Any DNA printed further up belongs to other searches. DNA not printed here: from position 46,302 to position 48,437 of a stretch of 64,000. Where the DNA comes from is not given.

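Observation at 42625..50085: Hybrid Pgl/Arn/Gtr-like module: acetamido-sugar synthesis, polyprenyl-phosphate loading and two GT-C-like membrane transferases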

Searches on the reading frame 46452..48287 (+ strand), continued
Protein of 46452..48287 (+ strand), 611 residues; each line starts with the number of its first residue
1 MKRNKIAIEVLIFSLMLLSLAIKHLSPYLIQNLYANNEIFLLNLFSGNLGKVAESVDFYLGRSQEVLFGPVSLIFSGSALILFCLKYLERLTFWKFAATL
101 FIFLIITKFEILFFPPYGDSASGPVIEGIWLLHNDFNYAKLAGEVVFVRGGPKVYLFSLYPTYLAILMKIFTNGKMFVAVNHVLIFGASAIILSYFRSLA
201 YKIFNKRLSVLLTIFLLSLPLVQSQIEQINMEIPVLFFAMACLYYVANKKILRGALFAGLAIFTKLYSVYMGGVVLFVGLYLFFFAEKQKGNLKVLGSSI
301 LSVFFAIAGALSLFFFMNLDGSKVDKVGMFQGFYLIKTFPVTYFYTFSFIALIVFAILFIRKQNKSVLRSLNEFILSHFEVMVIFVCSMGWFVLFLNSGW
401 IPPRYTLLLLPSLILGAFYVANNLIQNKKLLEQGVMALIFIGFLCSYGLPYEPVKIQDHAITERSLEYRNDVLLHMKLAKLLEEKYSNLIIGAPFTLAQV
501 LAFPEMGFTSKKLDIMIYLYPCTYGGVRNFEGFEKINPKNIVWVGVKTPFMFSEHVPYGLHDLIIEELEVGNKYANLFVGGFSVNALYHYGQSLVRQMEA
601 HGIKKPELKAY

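Call 54: search_protein_families(library=pfam, proteins=[L007:650-1651:+, L051:2287-3288:+, L041:9930-10943:+, L041:9265-9930:+, L013:3700-4635:+, L051:5582-6556:+, L011:2949-4031:+, L053:3929-4945:+, L053:5013-6071:+, L053:6126-7022:+], max_evalue=0.001)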
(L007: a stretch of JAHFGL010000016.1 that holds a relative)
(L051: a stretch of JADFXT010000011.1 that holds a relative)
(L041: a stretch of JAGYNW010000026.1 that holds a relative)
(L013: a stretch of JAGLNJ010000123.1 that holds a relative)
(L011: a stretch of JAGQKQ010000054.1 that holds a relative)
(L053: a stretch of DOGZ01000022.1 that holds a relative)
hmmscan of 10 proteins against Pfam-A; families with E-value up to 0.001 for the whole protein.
L007:650-1651:+ (334 aa): 4 families
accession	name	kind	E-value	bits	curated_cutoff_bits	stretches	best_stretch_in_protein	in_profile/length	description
PF01408.29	GFO_IDH_MocA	-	4.3e-28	98.8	24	1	2-121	1-120/120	Oxidoreductase family, NAD-binding Rossmann fold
PF22725.1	GFO_IDH_MocA_C3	-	2.6e-11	44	27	1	129-235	1-120/124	GFO/IDH/MocA C-terminal domain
PF02894.22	GFO_IDH_MocA_C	-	4.4e-06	27.1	22.9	1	133-329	1-214/218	Oxidoreductase family, C-terminal alpha/beta domain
PF03447.22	NAD_binding_3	-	0.0002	22.5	24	1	8-119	1-115/116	Homoserine dehydrogenase, NAD binding domain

L051:2287-3288:+ (334 aa): 5 families
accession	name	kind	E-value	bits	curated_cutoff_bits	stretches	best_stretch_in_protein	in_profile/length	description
PF01408.29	GFO_IDH_MocA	-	1.8e-27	96.9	24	1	2-121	1-120/120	Oxidoreductase family, NAD-binding Rossmann fold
PF22725.1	GFO_IDH_MocA_C3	-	1.7e-12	47.9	27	1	129-234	1-120/124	GFO/IDH/MocA C-terminal domain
PF02894.22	GFO_IDH_MocA_C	-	9.3e-10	39.1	22.9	1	133-329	1-214/218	Oxidoreductase family, C-terminal alpha/beta domain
PF03447.22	NAD_binding_3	-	2e-06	28.9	24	1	8-119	1-115/116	Homoserine dehydrogenase, NAD binding domain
PF03807.23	F420_oxidored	-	0.00063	20.7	21.6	0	4-83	2-79/94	NADP oxidoreductase coenzyme F420-dependent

L041:9930-10943:+ (338 aa): 3 families
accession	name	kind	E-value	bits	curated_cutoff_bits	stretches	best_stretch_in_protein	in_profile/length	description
PF01408.29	GFO_IDH_MocA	-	3.5e-29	102.4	24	1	2-121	1-120/120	Oxidoreductase family, NAD-binding Rossmann fold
PF22725.1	GFO_IDH_MocA_C3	-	8.4e-10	39.2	27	1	129-235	1-120/124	GFO/IDH/MocA C-terminal domain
PF02894.22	GFO_IDH_MocA_C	-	1.3e-07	32.1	22.9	1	133-329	1-214/218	Oxidoreductase family, C-terminal alpha/beta domain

L041:9265-9930:+ (222 aa): 4 families
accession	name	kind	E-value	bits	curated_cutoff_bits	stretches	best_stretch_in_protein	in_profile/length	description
PF08241.18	Methyltransf_11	-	4.4e-14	53.3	21.2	1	58-141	1-88/95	Methyltransferase domain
PF13649.12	Methyltransf_25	-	1.2e-13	52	27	1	58-141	2-94/97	Methyltransferase domain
PF13847.12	Methyltransf_31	-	5.2e-09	36.4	27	1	57-150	7-113/145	Methyltransferase domain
PF08242.18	Methyltransf_12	-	2.4e-05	25.4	30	1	58-139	1-91/98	Methyltransferase domain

L013:3700-4635:+ (312 aa): 2 families
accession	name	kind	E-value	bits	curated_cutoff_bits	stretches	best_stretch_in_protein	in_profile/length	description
PF00551.24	Formyl_trans_N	-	3.9e-25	89.1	26.1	1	4-168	2-169/181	Formyl transferase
PF02911.23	Formyl_trans_C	-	4.6e-18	65.7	21.1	1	206-301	4-96/100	Formyl transferase, C-terminal domain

L051:5582-6556:+ (325 aa): 3 families
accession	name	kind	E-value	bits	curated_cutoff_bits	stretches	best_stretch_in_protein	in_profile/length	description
PF00551.24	Formyl_trans_N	-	4.1e-22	79.2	26.1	1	77-187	63-175/181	Formyl transferase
PF02911.23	Formyl_trans_C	-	2.5e-20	73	21.1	1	220-312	5-97/100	Formyl transferase, C-terminal domain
PF21553.2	Formyl_trans_C_2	-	0.00096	19.1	27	0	219-265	1-48/58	Methionyl-tRNA formyltransferase, C-terminal domain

L011:2949-4031:+ (361 aa): 2 families
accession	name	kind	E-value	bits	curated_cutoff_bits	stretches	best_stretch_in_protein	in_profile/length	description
PF02911.23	Formyl_trans_C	-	4.2e-23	81.9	21.1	1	246-344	3-98/100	Formyl transferase, C-terminal domain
PF00551.24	Formyl_trans_N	-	2.9e-20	73.2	26.1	1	113-218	74-178/181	Formyl transferase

L053:3929-4945:+ (339 aa): 0 families

L053:5013-6071:+ (353 aa): 1 family
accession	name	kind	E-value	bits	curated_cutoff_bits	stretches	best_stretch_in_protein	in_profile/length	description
PF02661.23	Fic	-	4.6e-16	59.9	24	1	107-211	1-91/93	Fic/DOC family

L053:6126-7022:+ (299 aa): 0 families

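Call 55: search_protein_families(library=ncbifam, proteins=[L007:650-1651:+, L007:7812-8651:+, L007:8728-9978:+, L013:3700-4635:+, L053:8049-9218:+, L005:8487-9932:+, L007:7426-7806:+, L053:3929-4945:+, L053:6126-7022:+, L012:11781-12722:+], max_evalue=0.001)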
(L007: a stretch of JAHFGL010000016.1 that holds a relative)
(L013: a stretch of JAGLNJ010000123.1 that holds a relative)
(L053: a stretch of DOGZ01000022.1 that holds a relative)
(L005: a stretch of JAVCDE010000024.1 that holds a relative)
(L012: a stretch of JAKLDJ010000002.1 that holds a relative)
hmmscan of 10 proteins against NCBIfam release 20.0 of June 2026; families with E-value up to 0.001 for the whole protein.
L007:650-1651:+ (334 aa): 12 families
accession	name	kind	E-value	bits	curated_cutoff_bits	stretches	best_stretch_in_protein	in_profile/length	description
NF040723.1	UDP-GlcNAcDh_Arch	equivalog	9.5e-53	179.7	450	1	2-317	1-293/302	UDP-N-acetylglucosamine 3-dehydrogenase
TIGR04380.1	myo_inos_iolG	equivalog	4.7e-33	114.5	355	1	1-328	1-326/330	inositol 2-dehydrogenase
NF008607.0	PRK11579.1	subfamily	1e-25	90.5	330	1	2-150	5-151/346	oxidoreductase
NF052479.1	LevoglcsnDh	equivalog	5.4e-24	84.6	650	1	29-150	39-160/386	levoglucosan dehydrogenase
NF041392.1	XylDh_Gfo6_Halo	equivalog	1.4e-23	83.3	350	1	2-145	17-164/350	D-xylose 1-dehydrogenase Gfo6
NF007574.0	PRK10206.1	equivalog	1.3e-19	70.4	352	1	43-145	45-147/345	oxidoreductase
NF058561.1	BT_2158_fam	equivalog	2e-19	69.5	750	1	3-146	37-179/487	glycoside 3-dehydrogenase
NF058563.1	BT_2159_fam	equivalog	6.9e-17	61.5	650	1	2-148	1-147/350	disaccharide 3-dehydrogenase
NF052679.1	InsChiInosDhIolG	equivalog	1.5e-15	57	540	1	2-143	3-147/343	bifunctional inositol 2-dehydrogenase/D-chiro-inositol 1-dehydrogenase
NF009830.0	PRK13304.1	equivalog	4.3e-06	26.4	267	1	1-119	1-118/265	aspartate dehydrogenase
NF004976.0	PRK06349.1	subfamily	0.00012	21.3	205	1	2-118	5-128/430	homoserine dehydrogenase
TIGR00872.1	gnd_rel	equivalog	0.00059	19.2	297.2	0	2-60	1-56/299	phosphogluconate dehydrogenase (NAD(+)-dependent, decarboxylating)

L007:7812-8651:+ (280 aa): 9 families
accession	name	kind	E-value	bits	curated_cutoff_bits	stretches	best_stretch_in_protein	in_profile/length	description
NF040852.1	nitrile_Arch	equivalog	2.1e-22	79.5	500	1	6-181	2-178/262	nitrilase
NF033621.1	de_GSH_amidase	exception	1.7e-13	50.5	355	1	6-177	1-174/260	deaminated glutathione amidase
TIGR03381.1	agmatine_aguB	equivalog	2.6e-12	46.7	410.25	1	17-274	12-271/279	N-carbamoylputrescine amidase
NF009803.0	PRK13287.1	equivalog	5.1e-12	45.2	406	1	21-176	34-192/333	formamidase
NF010588.0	PRK13981.1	equivalog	1.2e-11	43.7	479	1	4-206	4-207/546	NAD+ synthase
TIGR04048.1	nitrile_sll0784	equivalog_domain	3.7e-11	42.6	502.6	1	53-151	65-163/301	Nit6803 family nitrilase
NF009802.0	PRK13286.1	equivalog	1e-09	37.8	427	1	32-151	46-170/345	aliphatic amidase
TIGR00546.1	lnt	equivalog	8.4e-08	31.8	132.9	1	16-118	177-273/395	apolipoprotein N-acyltransferase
NF043013.1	DeGluthAmidYersProt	equivalog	8.8e-08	31.6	500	1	22-176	16-184/278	deaminated glutathione amidase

L007:8728-9978:+ (417 aa): 3 families
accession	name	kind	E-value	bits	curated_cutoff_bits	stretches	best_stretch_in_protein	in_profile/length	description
TIGR03573.1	WbuX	subfamily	4.4e-65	220.4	203.2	1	37-372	2-343/344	N-acetyl sugar amidotransferase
NF010587.0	PRK13980.1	equivalog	1.2e-05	24.7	255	1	79-160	12-95/267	NAD+ synthase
NF006351.0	PRK08576.1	equivalog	0.00023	19.9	290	1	74-156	213-292/436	hypothetical protein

L013:3700-4635:+ (312 aa): 6 families
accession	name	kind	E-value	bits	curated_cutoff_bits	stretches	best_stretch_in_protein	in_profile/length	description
NF005414.0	PRK06988.1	equivalog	2.7e-58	197.4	316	1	1-295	1-293/311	formyltransferase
NF005998.1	PRK08125.1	equivalog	3.2e-50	171.2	777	1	14-291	12-283/649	bifunctional UDP-4-amino-4-deoxy-L-arabinose formyltransferase/UDP-glucuronic acid oxidase ArnA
TIGR00460.1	fmt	equivalog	2.2e-47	161.7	201.5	1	4-289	2-289/315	methionyl-tRNA formyltransferase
TIGR00639.1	PurN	equivalog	2.9e-14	53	150.1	1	58-180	60-181/192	phosphoribosylglycinamide formyltransferase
NF005755.0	PRK07579.1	equivalog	6.8e-12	45.7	238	1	62-246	50-234/245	dTDP-4-amino-4,6-dideoxyglucose formyltransferase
NF004684.0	PRK06027.1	subfamily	0.0006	19.6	223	1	50-164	131-251/286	formyltetrahydrofolate deformylase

L053:8049-9218:+ (390 aa): 0 families

L005:8487-9932:+ (482 aa): 18 families
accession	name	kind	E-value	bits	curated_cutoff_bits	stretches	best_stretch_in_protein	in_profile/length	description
TIGR03471.1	HpnJ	equivalog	6.6e-28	97.8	577.6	1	62-382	78-397/472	hopanoid biosynthesis associated radical SAM protein HpnJ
TIGR04072.2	rSAM_ladder_B12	equivalog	3.7e-27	95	360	1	12-382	16-376/443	lipid biosynthesis B12-binding/radical SAM protein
TIGR02026.1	BchE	equivalog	1.4e-23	83.5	481.35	1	15-379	23-394/497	magnesium-protoporphyrin IX monomethyl ester anaerobic oxidative cyclase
TIGR04479.1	bcpD_PhpK_rSAM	subfamily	1.3e-21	76.5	600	1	9-354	67-413/504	PhpK family radical SAM P-methyltransferase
NF050148.1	rSAM_ApyD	equivalog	4.8e-20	71.5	750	1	15-371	26-392/645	RiPP biosynthesis radical SAM protein ApyD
TIGR03975.1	rSAM_ocin_1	subfamily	6.1e-19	67.9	281.85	1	42-342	118-422/606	RiPP maturation radical SAM C-methyltransferase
TIGR04367.1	HpnR_B12_rSAM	equivalog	6e-17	61.3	650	1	12-246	20-247/490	hopanoid C-3 methylase HpnR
TIGR04013.1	B12_SAM_MJ_1487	hypoth_equivalog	4.4e-16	58.7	251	1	34-199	24-175/382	TIGR04013 family B12-binding domain/radical SAM domain-containing protein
TIGR04385.1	B12_rSAM_cofa1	equivalog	5.6e-14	52.2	450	1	15-337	21-351/438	B12 lower ligand biosynthesis radical SAM protein BzaD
NF033712.0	B12_rSAM_KedN5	subfamily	5.3e-13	48.1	700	1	50-343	60-363/624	KedN5 family methylcobalamin-dependent radical SAM C-methyltransferase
NF038361.1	rSAM_Sden_1168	equivalog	1.4e-12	46.9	575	1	12-351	83-452/560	Sden_1168 family B12-binding radical SAM P-methyltransferase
TIGR04190.1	B12_SAM_Ta0216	equivalog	6.4e-12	44.8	500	1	15-354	38-398/554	TIGR04190 family B12-binding domain/radical SAM domain protein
TIGR04014.1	B12_SAM_MJ_0865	equivalog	7.8e-11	41.4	360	1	14-370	11-356/434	methyl-coenzyme M reductase glutamine C-methyltransferase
TIGR04295.1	B12_rSAM_oligo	hypoth_equivalog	1.2e-08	34.1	400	1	84-330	106-342/422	TIGR04295 family B12-binding domain-containing radical SAM protein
NF053742.1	LipS1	equivalog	5.4e-05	22.9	230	0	169-372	1-195/268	LipS1 family lipoyl synthase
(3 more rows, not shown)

L007:7426-7806:+ (127 aa): 4 families
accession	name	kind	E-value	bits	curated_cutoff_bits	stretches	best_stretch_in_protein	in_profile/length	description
NF002816.2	PRK02971.1-2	equivalog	0.00015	22.2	99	1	12-126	4-118/120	4-amino-4-deoxy-L-arabinose-phosphoundecaprenol flippase subunit ArnF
NF051482.1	EbrB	exception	0.00017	22.2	160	1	51-127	27-104/105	SMR family multidrug efflux transporter EbrB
NF033137.0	SMR_qac_int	equivalog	0.00046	20.7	188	1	51-125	30-101/109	Qac family quaternary ammonium compound efflux SMR transporter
NF000067.2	SMR_qac_FL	exception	0.00075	20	205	0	51-125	31-102/110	quaternary ammonium compound efflux SMR transporter QacL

L053:3929-4945:+ (339 aa): 0 families

L053:6126-7022:+ (299 aa): 0 families

L012:11781-12722:+ (314 aa): 18 families
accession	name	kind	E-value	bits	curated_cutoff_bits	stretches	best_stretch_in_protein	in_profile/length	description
NF047588.1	GlcsyltransPgfSStrep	equivalog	3.8e-77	259.6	500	1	10-311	3-304/308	glycosyltransferase PgfS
NF007986.1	PRK10714.1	equivalog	1.6e-58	198.2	529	1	9-311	7-310/316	undecaprenyl-phosphate 4-deoxy-4-formamido-L-arabinose transferase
TIGR03937.1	PgaC_IcaA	equivalog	1.9e-13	50.1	422.3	1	6-102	43-135/407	poly-beta-1,6-N-acetyl-D-glucosamine synthase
NF041875.1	EPS_EpsD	equivalog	1.8e-11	44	370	1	10-157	1-148/325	exopolysaccharide biosynthesis glycosyltransferase EpsD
NF007482.0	PRK10073.1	equivalog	6.3e-11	41.9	423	1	6-104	4-97/334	glycosyltransferase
TIGR03965.1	mycofact_glyco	equivalog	4.6e-10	38.9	280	1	6-104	72-166/467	mycofactocin biosynthesis glycosyltransferase MftF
TIGR04283.1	glyco_like_mftF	equivalog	8.7e-10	38.5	182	1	10-114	1-94/221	TIGR04283 family arsenosugar biosynthesis glycosyltransferase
NF047683.1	TeichurnBiosyTuaG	equivalog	2.2e-09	37.3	400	1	5-123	3-120/252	teichuronic acid biosynthesis protein TuaG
NF038302.1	EPS_HpsE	equivalog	4.7e-09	35.7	300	1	9-102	2-96/307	hormogonium polysaccharide biosynthesis glycosyltransferase HpsE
TIGR03111.1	glyc2_xrt_Gpos1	hypoth_equivalog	1e-07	31.1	363.95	1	5-124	46-163/439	TIGR03111 family XrtG-associated glycosyltransferase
TIGR04182.1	glyco_TIGR04182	equivalog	3.1e-07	30.1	325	1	9-141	1-122/293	S-layer glycoprotein N-glycosyltransferase AglJ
NF010496.0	PRK13915.1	equivalog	3e-06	26.5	262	1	5-107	28-131/307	glucosyl-3-phosphoglycerate synthase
NF053739.1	GlytfEpsEBac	equivalog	7.4e-06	25.1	450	1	10-102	3-92/265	glycosyltransferase EpsE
NF050050.1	ProtGlycPglI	equivalog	9.5e-06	25.2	500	1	10-127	4-118/306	GalNAc(5)-diNAcBac-PP-undecaprenol beta-1,3-glucosyltransferase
NF041391.1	DPhHxTase_Halo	equivalog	2.1e-05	23.6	375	1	17-135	4-111/213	dolichyl-phosphate hexose transferase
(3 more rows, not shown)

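Call 77: search_protein_families(library=pfam, alignment_id=A1, max_evalue=1)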
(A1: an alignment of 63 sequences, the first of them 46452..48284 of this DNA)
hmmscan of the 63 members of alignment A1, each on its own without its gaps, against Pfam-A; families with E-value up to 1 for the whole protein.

A. member 1, window:46452-48284:+ (611 aa): 0 families

B. families by the number of members that match (of 63 scanned): 22 families
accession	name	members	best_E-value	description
PF13231.12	PMT_2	10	1.8e-05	Dolichyl-phosphate-mannose-protein mannosyltransferase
PF17370.7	DUF5392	3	0.033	Family of unknown function (DUF5392)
PF09594.16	GT87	2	0.00093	Glycosyltransferase family 87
PF02366.24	PMT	1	0.00027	Dolichyl-phosphate-mannose-protein mannosyltransferase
PF10864.13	DUF2663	1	0.001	Protein of unknown function (DUF2663)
PF13074.11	DUF3938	1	0.0052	Protein of unknown function (DUF3938)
PF15184.11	TOM6p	1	0.015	Mitochondrial import receptor subunit TOM6 homolog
PF07256.17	DUF1435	1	0.062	Protein of unknown function (DUF1435)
PF18160.6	SLATT_5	1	0.13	SMODS and SLOG-associating 2TM effector domain family 5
PF11132.13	SplA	1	0.14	Transcriptional regulator protein (SplA)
PF16254.10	DUF4910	1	0.19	Domain of unknown function (DUF4910)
PF04117.17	Mpv17_PMP22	1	0.21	Mpv17 / PMP22 family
PF20136.4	DUF6526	1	0.22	Family of unknown function (DUF6526)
PF15084.11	DUF4550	1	0.22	Domain of unknown function (DUF4550)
PF20077.4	CcmD_alt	1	0.27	CcmD family protein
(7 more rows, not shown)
